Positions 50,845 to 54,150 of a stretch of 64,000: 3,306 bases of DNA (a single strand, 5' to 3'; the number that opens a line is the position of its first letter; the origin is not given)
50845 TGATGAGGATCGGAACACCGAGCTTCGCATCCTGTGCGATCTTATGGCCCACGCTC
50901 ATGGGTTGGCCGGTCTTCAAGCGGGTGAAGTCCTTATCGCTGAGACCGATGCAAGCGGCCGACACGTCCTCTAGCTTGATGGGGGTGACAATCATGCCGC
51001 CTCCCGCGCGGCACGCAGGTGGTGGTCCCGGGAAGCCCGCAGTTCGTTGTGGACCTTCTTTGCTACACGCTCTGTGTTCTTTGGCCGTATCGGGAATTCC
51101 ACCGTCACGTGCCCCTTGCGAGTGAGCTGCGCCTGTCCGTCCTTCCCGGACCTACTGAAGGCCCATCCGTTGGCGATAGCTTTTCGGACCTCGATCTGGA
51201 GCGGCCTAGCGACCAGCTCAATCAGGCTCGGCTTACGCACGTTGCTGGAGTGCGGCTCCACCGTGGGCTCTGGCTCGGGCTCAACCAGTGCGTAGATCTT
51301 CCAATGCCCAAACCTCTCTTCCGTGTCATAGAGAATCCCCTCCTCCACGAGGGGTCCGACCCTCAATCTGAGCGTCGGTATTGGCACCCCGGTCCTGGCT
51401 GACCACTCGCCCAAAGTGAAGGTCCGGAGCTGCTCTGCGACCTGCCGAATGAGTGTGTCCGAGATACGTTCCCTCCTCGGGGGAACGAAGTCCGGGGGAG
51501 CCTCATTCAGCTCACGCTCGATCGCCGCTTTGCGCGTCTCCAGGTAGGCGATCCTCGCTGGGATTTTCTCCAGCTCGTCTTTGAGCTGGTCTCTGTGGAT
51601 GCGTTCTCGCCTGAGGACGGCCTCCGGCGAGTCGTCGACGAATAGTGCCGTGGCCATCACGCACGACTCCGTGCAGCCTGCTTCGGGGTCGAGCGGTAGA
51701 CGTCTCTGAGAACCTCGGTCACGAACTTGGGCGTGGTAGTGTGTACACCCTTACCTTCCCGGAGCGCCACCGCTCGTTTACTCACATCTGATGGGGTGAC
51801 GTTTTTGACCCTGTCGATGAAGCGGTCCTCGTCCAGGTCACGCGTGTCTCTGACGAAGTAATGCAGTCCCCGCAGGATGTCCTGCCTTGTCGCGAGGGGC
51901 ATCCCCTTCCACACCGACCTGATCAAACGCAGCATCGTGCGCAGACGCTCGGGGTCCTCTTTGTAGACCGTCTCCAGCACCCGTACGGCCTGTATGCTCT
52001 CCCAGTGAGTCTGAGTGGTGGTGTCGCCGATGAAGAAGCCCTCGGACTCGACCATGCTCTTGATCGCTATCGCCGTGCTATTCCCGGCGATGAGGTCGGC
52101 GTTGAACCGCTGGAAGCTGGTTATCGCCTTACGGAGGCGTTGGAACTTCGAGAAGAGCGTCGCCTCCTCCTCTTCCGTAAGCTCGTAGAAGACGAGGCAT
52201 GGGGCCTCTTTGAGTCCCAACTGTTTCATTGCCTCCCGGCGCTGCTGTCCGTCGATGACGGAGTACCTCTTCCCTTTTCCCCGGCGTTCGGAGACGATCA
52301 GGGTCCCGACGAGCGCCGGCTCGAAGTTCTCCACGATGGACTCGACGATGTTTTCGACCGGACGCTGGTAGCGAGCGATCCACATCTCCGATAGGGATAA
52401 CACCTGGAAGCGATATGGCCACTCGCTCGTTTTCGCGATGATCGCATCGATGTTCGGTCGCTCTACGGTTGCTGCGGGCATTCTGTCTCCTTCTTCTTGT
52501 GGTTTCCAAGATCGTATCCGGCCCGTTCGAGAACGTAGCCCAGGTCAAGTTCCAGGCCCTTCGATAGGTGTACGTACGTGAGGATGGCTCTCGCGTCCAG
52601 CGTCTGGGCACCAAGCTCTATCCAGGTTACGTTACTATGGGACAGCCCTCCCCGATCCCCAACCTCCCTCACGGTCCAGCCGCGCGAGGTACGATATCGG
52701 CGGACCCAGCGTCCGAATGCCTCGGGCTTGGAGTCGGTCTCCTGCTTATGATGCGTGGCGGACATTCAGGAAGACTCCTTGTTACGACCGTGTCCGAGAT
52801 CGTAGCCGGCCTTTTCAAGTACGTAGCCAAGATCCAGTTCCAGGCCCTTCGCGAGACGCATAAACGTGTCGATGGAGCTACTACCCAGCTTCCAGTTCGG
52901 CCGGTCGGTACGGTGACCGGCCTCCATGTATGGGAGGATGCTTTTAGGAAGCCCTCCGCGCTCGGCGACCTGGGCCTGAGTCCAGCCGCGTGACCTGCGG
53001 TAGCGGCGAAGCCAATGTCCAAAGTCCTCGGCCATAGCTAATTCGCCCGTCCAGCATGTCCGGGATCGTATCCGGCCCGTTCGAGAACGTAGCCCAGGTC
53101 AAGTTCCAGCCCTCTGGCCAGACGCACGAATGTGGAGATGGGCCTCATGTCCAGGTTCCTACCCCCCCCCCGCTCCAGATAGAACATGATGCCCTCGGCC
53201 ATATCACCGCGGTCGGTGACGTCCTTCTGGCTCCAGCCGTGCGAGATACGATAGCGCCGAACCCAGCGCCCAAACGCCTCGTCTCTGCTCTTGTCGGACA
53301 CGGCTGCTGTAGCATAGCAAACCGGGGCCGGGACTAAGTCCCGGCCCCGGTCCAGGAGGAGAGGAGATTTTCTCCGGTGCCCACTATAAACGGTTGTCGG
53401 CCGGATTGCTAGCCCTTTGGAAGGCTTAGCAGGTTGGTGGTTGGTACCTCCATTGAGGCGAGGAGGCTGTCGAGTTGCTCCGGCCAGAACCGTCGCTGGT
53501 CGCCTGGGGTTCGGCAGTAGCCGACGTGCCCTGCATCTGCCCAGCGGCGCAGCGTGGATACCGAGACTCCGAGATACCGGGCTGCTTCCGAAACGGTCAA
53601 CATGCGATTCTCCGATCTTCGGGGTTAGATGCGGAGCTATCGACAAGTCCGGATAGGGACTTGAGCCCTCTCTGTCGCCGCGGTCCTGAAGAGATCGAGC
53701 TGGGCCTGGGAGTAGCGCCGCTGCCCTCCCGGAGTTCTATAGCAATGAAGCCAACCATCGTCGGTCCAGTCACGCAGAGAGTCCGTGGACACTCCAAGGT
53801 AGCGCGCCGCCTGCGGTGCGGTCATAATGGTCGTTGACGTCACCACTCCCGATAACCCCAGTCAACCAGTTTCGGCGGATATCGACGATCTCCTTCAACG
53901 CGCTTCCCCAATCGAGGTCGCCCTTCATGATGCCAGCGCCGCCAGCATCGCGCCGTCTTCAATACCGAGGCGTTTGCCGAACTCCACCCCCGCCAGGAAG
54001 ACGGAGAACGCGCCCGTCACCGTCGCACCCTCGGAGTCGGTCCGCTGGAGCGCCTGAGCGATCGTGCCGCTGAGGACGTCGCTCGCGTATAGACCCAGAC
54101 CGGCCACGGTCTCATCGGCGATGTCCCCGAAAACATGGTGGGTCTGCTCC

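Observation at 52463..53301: Triplicated XRE cassette: divergent recognition helices, conserved C-terminus, perfect 46-bp repeat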

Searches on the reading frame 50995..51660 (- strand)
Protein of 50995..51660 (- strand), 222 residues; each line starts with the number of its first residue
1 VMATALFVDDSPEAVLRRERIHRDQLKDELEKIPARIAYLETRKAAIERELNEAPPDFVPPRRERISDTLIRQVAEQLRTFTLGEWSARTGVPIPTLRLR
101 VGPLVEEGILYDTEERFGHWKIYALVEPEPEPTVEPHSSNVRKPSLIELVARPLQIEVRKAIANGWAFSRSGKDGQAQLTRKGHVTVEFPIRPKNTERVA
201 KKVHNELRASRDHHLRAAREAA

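Call 9: search_protein_families(library=phrogs, proteins=[window:50995-51660:-], max_evalue=0.001)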
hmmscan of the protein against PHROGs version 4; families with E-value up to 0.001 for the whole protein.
window:50995-51660:- (222 aa): 0 families

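Call 62: search_protein_families(library=pfam, proteins=[window:50995-51660:-], max_evalue=0.01)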
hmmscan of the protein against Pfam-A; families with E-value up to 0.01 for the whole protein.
window:50995-51660:- (222 aa): 1 family
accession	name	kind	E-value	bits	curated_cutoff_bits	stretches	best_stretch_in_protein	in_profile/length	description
PF16326.10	ABC_tran_CTD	-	5.5e-05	23.8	32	1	26-54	6-34/69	ABC transporter C-terminal domain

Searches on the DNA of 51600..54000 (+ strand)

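Call 8: search_dna_similar(query=window:51600-54000:+, collection=phages, mode=near, max_rows=40)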
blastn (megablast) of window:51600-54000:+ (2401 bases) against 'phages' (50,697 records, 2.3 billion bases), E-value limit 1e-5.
No match.

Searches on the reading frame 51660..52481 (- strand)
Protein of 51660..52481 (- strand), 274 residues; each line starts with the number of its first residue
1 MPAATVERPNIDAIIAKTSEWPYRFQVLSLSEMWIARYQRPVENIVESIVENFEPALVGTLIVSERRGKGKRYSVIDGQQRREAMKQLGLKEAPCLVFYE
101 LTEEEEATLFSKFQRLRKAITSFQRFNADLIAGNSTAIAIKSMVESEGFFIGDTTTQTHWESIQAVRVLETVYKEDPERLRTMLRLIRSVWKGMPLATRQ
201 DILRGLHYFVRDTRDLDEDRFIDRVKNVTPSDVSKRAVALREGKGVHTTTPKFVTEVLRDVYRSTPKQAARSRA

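Call 5: search_protein_families(library=pfam, proteins=[window:51660-52481:-], max_evalue=0.1)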
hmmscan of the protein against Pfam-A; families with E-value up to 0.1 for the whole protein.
window:51660-52481:- (274 aa): 4 families
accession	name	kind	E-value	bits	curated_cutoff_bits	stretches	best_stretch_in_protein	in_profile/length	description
PF20188.4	DUF6551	-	5.6e-19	69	26.8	1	37-238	5-209/242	Family of unknown function (DUF6551)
PF03235.19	GmrSD_N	-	1.8e-05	25.4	33.2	1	42-101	28-78/199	GmrSD restriction endonuclease, N-terminal domain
PF02195.25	ParB_N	-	0.0066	16.9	26.3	1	56-104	38-83/95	ParB N-terminal domain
PF14072.11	DndB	-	0.077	12.5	29.1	1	58-124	89-145/338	DNA-sulfur modification-associated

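Call 9: search_protein_families(library=phrogs, proteins=[window:51660-52481:-], max_evalue=0.001)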
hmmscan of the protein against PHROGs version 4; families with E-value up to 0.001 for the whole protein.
window:51660-52481:- (274 aa): 7 families
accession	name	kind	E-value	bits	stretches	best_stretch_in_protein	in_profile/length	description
phrog_1033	-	DNA, RNA and nucleotide metabolism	1.4e-09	39.2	1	38-128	54-144/334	ParB-like partition protein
phrog_17442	-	unknown function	1.2e-07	32.6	1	46-116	98-165/185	-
phrog_6218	-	DNA, RNA and nucleotide metabolism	7.2e-06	26.4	1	62-106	43-87/506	ParB-like partition protein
phrog_620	-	DNA, RNA and nucleotide metabolism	5.4e-05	24.4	1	72-107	53-88/217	ParB-like partition protein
phrog_498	-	other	0.00011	21.9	1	57-109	70-118/633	DNA methyltransferase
phrog_4715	-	DNA, RNA and nucleotide metabolism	0.00011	21.8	1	61-97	187-221/630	ParB-like partition protein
phrog_940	-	DNA, RNA and nucleotide metabolism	0.00063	20.1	0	41-109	28-87/388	nuclease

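Call 24: find_encoding_contigs(protein=window:51660-52481:-, flank=2500, max_places=10)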
Protein window:51660-52481:- (274 aa): 8 contigs read that carry it; 8 places shown.
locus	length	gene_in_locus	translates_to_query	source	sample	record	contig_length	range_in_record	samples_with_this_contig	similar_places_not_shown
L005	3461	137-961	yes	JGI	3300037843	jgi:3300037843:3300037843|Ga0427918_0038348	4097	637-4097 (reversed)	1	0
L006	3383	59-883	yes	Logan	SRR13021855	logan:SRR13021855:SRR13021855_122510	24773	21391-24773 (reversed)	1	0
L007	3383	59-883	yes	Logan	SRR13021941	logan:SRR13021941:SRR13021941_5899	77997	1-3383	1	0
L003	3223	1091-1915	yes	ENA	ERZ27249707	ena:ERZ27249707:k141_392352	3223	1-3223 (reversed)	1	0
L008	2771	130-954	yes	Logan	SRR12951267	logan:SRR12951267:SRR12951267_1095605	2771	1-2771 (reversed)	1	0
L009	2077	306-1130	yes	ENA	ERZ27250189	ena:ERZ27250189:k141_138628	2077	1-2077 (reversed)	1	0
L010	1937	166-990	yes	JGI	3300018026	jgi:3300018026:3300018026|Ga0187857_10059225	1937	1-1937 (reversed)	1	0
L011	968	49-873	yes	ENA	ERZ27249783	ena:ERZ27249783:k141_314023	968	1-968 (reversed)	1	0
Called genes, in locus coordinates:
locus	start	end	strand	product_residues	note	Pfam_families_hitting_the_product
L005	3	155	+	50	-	?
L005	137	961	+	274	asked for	PF03235:GmrSD_N (faint), PF20188:DUF6551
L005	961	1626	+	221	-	-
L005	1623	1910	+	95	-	-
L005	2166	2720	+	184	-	-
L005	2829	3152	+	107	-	-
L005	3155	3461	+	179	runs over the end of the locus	-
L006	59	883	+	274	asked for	PF03235:GmrSD_N (faint), PF20188:DUF6551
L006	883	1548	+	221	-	-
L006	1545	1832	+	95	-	-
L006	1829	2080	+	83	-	-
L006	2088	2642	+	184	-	-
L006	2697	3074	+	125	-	-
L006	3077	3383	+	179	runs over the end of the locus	-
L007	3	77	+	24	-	?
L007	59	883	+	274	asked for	PF03235:GmrSD_N (faint), PF20188:DUF6551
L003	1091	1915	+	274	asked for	PF03235:GmrSD_N (faint), PF20188:DUF6551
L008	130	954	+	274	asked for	PF03235:GmrSD_N (faint), PF20188:DUF6551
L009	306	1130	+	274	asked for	PF03235:GmrSD_N (faint), PF20188:DUF6551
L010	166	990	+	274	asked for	PF03235:GmrSD_N (faint), PF20188:DUF6551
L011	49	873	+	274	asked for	PF03235:GmrSD_N (faint), PF20188:DUF6551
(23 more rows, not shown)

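Call 40: find_related_loci(query=A3, collection=viral_contigs, flank=2500)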
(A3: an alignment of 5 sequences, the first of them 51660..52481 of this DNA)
Query A3 (274 aa) in viral_contigs; peptide patterns used: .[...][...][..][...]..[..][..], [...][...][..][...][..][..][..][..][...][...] (x = any residue, [..] = any of these).
41 stretches matched a pattern; 2 encode a relative of the query (tblastn E <= 1e-3); 2 distinct loci.
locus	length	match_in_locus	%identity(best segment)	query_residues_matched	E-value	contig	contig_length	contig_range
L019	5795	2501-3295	44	4-272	8e-67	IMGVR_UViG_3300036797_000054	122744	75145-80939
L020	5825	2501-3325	38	1-262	2e-58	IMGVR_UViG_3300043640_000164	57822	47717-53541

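Call 43: find_related_loci(query=A4, collection=genome_contigs, flank=2500)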
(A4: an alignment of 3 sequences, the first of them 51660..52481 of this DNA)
Query A4 (274 aa) in genome_contigs; peptide patterns used: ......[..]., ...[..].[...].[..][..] (x = any residue, [..] = any of these).
450 stretches matched a pattern; 4 encode a relative of the query (tblastn E <= 1e-3); 4 distinct loci.
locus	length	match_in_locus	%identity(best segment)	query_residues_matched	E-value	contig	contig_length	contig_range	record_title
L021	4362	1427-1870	33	58-209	2e-18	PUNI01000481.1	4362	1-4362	MAG: Rhodobacteraceae bacterium isolate B1Sed10_197m B1-Sed10-C33802, whole genome shotgun sequence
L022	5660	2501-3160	28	38-256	5e-17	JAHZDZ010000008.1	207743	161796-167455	MAG: Bacillota bacterium isolate HRGM_Genome_2601 HRGM_Genome_2601_8, whole genome shotgun sequence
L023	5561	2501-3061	30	37-216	7e-18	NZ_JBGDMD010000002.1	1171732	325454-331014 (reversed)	Amycolatopsis kentuckyensis strain KC20-1 2, whole genome shotgun sequence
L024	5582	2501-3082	24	38-231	3e-9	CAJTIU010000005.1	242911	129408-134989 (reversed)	Lachnospiraceae bacterium isolate C64_1 genome assembly, contig: MGBC000228.5, whole genome shotgun sequence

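Call 51: find_homologous_proteins(query=A3, max_evalue=0.00001)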
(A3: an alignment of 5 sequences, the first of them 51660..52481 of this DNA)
Query A3 (5 sequences) (274 aa, profile of the alignment): 65 proteins with E <= 0.00001 among 8000 candidates.
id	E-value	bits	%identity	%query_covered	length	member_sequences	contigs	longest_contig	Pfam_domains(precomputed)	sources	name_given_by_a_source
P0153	8.8e-127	440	100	100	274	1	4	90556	PF20188.5,PF03235.20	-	-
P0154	2.1e-122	425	40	96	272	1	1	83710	PF20188.5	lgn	-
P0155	5.0e-98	345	41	92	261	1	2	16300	PF20188.5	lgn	-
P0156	7.1e-98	345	43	99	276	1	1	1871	PF20188.5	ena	-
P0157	5.9e-96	339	51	95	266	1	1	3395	PF20188.5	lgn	-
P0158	3.1e-95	336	45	89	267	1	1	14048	PF20188.5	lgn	-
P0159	1.3e-94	334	44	99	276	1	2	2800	PF20188.5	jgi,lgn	jgi:hypothetical protein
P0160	1.7e-93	331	40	88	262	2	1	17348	PF20188.5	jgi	jgi:hypothetical protein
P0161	2.6e-93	330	42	96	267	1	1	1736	PF20188.5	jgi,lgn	jgi:hypothetical protein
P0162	7.7e-90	319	43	88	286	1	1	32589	PF20188.5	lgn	-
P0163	6.9e-88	312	40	89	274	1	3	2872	PF20188.5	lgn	-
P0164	3.1e-87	310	38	96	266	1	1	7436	PF20188.5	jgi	jgi:hypothetical protein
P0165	3.8e-84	300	45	92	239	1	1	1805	-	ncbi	-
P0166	1.5e-83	298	38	89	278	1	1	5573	PF20188.5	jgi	jgi:hypothetical protein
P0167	5.4e-83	296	38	89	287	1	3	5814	PF20188.5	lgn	-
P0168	7.2e-82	293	48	90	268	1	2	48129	PF20188.5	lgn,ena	-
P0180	4.7e-66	241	41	89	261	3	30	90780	PF20188.5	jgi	jgi:hypothetical protein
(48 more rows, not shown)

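Call 52: find_encoding_contigs(protein=P0168, flank=3000, max_places=3)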
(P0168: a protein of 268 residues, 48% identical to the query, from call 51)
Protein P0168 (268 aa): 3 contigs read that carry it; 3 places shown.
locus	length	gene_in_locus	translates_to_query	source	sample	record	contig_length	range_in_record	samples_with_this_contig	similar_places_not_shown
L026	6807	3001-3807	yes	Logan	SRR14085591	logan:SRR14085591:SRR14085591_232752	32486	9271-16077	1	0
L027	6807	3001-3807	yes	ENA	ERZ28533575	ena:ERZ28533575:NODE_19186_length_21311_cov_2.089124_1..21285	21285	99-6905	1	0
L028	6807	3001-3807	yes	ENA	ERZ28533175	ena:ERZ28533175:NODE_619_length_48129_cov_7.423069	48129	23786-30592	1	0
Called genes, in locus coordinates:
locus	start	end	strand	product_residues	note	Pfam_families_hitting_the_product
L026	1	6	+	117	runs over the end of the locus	-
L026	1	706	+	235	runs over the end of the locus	-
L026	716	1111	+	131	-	PF00436:SSB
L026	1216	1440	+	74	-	-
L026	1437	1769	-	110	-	-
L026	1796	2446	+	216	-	-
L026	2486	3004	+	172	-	-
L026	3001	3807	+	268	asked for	PF20188:DUF6551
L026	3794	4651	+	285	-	-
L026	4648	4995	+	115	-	-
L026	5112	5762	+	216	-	-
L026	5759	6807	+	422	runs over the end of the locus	PF14312:FG-GAP_2 (faint)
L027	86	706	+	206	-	-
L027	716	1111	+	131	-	PF00436:SSB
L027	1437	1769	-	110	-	-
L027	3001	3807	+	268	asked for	PF20188:DUF6551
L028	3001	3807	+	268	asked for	PF20188:DUF6551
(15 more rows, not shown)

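Call 53: find_encoding_contigs(protein=P0180, flank=3000, max_places=6)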
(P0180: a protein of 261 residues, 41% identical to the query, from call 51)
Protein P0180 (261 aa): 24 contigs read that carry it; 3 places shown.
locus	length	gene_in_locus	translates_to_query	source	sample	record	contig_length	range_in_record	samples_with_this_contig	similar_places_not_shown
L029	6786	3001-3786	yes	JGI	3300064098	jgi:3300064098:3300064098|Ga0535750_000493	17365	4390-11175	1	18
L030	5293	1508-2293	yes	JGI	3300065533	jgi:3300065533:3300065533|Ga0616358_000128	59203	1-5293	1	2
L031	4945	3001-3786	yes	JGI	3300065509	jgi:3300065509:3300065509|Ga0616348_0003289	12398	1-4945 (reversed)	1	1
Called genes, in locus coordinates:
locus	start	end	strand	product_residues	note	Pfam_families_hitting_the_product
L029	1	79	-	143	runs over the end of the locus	PF03734:YkuD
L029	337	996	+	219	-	PF01381:HTH_3, PF13560:HTH_31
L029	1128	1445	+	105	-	-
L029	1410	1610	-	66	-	PF01402:RHH_1 (faint), PF21983:NikA-like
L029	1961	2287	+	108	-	-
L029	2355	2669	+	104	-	-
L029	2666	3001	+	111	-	-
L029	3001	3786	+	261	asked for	PF20188:DUF6551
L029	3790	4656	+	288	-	-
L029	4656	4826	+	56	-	-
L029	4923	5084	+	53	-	-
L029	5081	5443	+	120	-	-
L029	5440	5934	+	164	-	-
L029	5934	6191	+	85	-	-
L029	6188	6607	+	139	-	-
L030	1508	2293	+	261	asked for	PF20188:DUF6551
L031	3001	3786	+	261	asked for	PF20188:DUF6551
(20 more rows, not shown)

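Call 74: predict_structure(alignment_id=A6)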
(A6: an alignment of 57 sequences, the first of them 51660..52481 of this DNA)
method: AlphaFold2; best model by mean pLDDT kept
length: 274 residues; sequences in the alignment: 57
mean_pLDDT: 91.5   pTM: 0.80
mean pLDDT of the five models: 91.5, 91.4, 90.6, 89.7, 89.6
residues with pLDDT >= 90: 214; 70-90: 37; 50-70: 22; < 50: 1
segments of 3 or more residues with pLDDT < 50: none
pLDDT, mean of each block of 10 residues (from residue 1): 57 64 95 91 87 94 97 96 97 97 94 84 92 95 98 88 97 98 98 97 98 97 97 98 95 98 84 67
secondary structure, 60 per line:
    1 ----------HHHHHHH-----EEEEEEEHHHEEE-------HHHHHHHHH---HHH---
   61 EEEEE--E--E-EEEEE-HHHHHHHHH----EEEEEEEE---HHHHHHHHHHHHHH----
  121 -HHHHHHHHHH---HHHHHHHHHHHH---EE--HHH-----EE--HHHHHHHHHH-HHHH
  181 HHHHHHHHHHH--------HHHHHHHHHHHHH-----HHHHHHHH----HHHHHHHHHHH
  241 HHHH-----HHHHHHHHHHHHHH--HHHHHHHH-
elements in order: H11-17 E23-29 E33-35 H43-51 E61-65 E73-77 H79-87 E92-99 H103-116 H122-131 H135-146 H166-175 H177-191 H200-212 H218-225 H230-244 H250-263 H266-273

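Call 78: fold_search(model_id=the predicted structure, library=pdb)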
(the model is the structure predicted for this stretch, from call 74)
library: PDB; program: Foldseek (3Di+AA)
matches with E <= 10: 500; with E <= 0.001: 26
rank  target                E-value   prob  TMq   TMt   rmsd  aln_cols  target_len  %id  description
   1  7ol9_B                5.4e-06  1.00  0.29  0.37  14.9       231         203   11  Crystal structure of C-terminally truncated Bacillus subtilis nucleoid occlusion protein (Noc) complexed to the Noc-bi (released 2022-03-09)
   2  5k5d_A                5.6e-06  1.00  0.39  0.42  10.0       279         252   19  Structure of the C2221 form of Pnob8-like ParB-N domain (released 2016-06-15)
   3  5k5d_B                1.5e-05  1.00  0.42  0.45   9.8       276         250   17  Structure of the C2221 form of Pnob8-like ParB-N domain (released 2016-06-15)
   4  6sdk_A                2.1e-05  1.00  0.31  0.41  14.7       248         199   11  Crystal structure of bacterial ParB dimer bound to CDP (released 2019-10-23)
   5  5k5a                  2.2e-05  1.00  0.44  0.45   9.2       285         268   18  Structure of the pNOB8-like ParB N-domain (released 2016-06-15)
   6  7nfu_B                2.2e-05  1.00  0.36  0.43   7.8       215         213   15  Crystal structure of C-terminally truncated Geobacillus thermoleovorans nucleoid occlusion protein Noc (released 2021-02-17)
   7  7bnr_A                2.7e-05  1.00  0.31  0.42  15.2       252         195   14  Crystal structure of a ParB Q52A mutant from Myxococcus xanthus bound to CTPyS (released 2021-09-08)
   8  5k5d_C                2.9e-05  1.00  0.40  0.44  10.1       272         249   18  Structure of the C2221 form of Pnob8-like ParB-N domain (released 2016-06-15)
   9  7nfu_A                4.7e-05  1.00  0.35  0.40   8.5       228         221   15  Crystal structure of C-terminally truncated Geobacillus thermoleovorans nucleoid occlusion protein Noc (released 2021-02-17)
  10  7ng0                  5.4e-05  1.00  0.30  0.40  14.2       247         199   12  Crystal structure of N- and C-terminally truncated Geobacillus thermoleovorans nucleoid occlusion protein Noc (released 2021-02-17)
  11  7ol9_A                5.4e-05  1.00  0.24  0.31  15.7       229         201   10  Crystal structure of C-terminally truncated Bacillus subtilis nucleoid occlusion protein (Noc) complexed to the Noc-bi (released 2022-03-09)
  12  7bnk_B                7.6e-05  1.00  0.30  0.42  15.3       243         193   16  Crystal structure of ParB from Myxococcus xanthus bound to CDP and Monothiophosphate (released 2021-09-08)
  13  7bnk_A                8.0e-05  1.00  0.31  0.42  15.0       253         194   14  Crystal structure of ParB from Myxococcus xanthus bound to CDP and Monothiophosphate (released 2021-09-08)
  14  6sdk_B                1.0e-04  1.00  0.23  0.30  14.6       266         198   11  Crystal structure of bacterial ParB dimer bound to CDP (released 2019-10-23)
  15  7bm8_A                1.2e-04  1.00  0.32  0.47  13.2       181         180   12  Crystal structure of the C-terminally truncated chromosome-partitioning protein ParB from Caulobacter crescentus compl (released 2021-04-28)
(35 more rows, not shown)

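Call 87: find_encoding_contigs(protein=P0157, flank=2500, max_places=3)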
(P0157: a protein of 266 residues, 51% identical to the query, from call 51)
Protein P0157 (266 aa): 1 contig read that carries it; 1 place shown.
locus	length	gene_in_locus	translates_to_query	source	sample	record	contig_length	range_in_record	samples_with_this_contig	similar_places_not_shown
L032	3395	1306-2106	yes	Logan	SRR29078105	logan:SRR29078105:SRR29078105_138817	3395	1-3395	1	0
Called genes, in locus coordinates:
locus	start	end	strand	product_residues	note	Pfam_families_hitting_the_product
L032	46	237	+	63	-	-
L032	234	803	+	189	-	-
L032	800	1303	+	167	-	PF12844:HTH_19 (weak), PF13560:HTH_31 (weak), PF01381:HTH_3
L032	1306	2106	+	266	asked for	PF20188:DUF6551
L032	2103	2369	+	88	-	-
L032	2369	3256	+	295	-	-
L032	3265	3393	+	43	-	?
